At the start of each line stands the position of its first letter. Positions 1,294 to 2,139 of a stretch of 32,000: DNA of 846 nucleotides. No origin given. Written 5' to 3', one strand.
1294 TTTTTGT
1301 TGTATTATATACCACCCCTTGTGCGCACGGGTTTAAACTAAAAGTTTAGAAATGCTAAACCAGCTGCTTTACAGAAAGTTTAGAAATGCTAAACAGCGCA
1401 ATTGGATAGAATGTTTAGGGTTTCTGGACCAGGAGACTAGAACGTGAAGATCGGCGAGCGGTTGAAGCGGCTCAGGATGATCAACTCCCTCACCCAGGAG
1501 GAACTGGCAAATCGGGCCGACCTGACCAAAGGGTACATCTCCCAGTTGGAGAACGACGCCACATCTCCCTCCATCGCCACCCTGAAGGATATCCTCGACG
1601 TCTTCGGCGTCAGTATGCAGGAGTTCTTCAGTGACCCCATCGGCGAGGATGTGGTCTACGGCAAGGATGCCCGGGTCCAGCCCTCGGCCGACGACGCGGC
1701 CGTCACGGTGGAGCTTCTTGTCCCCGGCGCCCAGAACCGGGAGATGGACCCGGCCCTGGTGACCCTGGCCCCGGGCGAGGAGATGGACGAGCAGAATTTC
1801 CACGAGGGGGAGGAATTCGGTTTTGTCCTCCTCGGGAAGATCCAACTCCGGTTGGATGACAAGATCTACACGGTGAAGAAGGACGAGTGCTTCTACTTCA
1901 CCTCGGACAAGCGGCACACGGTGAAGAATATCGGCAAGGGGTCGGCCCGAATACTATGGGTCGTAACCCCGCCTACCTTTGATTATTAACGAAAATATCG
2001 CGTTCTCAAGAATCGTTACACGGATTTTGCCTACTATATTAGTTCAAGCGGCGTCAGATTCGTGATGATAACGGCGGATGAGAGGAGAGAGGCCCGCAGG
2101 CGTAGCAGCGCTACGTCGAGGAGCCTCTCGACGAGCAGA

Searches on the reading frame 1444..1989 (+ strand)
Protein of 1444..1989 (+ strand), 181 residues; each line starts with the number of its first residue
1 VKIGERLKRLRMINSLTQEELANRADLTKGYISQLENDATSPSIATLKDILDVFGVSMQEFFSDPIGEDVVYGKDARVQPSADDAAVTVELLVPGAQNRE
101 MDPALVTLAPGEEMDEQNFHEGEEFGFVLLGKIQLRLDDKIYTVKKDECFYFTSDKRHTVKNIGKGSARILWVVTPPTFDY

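Call 92: search_protein_families(library=ncbifam, proteins=[window:1444-1989:+], max_evalue=1e-10)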
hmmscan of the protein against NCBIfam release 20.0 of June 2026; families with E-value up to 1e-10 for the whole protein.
window:1444-1989:+ (181 aa): 1 family
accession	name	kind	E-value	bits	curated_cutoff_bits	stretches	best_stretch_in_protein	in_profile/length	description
NF007408.0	PRK09943.1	equivalog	1.7e-27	96.2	211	1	3-179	8-185/185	HTH-type transcriptional regulator PuuR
